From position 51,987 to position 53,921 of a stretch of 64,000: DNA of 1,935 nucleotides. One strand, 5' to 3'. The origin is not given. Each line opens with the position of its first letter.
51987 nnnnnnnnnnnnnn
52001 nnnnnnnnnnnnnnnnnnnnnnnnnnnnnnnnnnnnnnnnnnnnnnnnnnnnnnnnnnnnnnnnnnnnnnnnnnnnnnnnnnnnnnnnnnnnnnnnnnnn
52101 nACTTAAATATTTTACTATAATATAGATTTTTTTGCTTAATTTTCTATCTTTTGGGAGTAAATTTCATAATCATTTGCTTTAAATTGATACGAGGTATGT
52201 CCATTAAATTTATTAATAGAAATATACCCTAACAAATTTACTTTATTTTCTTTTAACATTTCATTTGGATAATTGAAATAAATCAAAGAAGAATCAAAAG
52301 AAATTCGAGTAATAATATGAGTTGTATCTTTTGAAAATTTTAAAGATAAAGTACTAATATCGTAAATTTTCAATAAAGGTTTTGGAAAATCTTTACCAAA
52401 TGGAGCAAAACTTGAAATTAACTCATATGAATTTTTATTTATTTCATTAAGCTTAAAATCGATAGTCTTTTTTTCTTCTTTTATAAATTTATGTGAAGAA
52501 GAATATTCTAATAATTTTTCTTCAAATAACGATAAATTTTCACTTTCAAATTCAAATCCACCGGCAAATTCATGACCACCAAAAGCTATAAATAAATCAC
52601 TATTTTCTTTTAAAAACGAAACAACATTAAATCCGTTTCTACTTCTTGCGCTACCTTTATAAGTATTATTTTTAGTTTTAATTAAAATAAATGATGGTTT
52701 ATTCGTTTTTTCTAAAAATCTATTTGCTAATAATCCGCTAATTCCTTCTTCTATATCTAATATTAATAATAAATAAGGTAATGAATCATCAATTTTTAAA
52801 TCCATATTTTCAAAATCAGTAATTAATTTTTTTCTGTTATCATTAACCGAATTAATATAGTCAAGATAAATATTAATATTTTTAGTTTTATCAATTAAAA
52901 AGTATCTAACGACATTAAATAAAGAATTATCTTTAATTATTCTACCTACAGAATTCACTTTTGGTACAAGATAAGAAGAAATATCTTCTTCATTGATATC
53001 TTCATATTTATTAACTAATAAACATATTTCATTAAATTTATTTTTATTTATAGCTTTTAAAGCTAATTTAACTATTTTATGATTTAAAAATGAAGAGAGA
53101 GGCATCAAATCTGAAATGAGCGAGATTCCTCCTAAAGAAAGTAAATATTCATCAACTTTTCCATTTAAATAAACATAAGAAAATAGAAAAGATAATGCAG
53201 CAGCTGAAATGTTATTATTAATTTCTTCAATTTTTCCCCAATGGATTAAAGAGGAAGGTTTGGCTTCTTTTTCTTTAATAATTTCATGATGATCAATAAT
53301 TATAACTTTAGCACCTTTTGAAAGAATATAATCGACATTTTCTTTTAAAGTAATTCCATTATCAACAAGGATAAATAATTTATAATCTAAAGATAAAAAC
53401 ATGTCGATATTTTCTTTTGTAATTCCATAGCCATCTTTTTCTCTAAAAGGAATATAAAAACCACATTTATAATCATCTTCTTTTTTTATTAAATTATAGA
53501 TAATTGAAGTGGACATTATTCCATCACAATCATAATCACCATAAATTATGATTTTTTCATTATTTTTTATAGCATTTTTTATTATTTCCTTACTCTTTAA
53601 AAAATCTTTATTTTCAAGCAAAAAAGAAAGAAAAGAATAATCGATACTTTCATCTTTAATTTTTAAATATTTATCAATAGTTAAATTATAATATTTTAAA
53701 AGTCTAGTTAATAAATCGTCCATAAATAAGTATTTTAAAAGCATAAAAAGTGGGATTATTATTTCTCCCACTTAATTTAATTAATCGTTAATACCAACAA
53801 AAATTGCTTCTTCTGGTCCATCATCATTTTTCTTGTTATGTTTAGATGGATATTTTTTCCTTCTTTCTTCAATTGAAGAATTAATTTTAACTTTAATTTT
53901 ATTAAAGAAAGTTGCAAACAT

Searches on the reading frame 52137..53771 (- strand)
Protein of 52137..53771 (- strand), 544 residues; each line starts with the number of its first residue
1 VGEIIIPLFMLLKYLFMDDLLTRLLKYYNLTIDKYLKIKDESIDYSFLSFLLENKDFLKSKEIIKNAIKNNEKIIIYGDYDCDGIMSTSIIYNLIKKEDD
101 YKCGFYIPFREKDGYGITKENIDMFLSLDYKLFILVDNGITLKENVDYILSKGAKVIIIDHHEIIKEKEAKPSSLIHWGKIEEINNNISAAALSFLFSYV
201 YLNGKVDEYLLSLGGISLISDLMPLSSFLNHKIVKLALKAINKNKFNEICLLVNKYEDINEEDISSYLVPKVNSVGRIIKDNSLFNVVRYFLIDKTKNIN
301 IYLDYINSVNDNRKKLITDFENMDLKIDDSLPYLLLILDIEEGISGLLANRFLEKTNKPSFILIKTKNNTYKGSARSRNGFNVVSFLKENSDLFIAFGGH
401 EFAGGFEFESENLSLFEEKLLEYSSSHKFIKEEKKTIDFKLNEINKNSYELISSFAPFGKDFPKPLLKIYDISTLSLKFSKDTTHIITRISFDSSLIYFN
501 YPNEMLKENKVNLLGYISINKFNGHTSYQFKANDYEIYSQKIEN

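Call 86: search_protein_families(library=pfam, proteins=[window:52137-53771:-], max_evalue=0.001)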
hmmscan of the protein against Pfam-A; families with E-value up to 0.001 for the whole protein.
window:52137-53771:- (544 aa): 3 families
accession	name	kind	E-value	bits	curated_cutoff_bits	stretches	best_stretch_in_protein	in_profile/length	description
PF01368.27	DHH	-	1.1e-16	61.6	28.1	1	73-171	1-81/125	DHH family, N-terminal domain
PF17768.7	RecJ_OB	-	1.7e-13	51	27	1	439-534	5-107/107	RecJ OB domain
PF02272.25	DHHA1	-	2.9e-09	37.7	25.9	1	338-422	9-98/102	DHHA1 domain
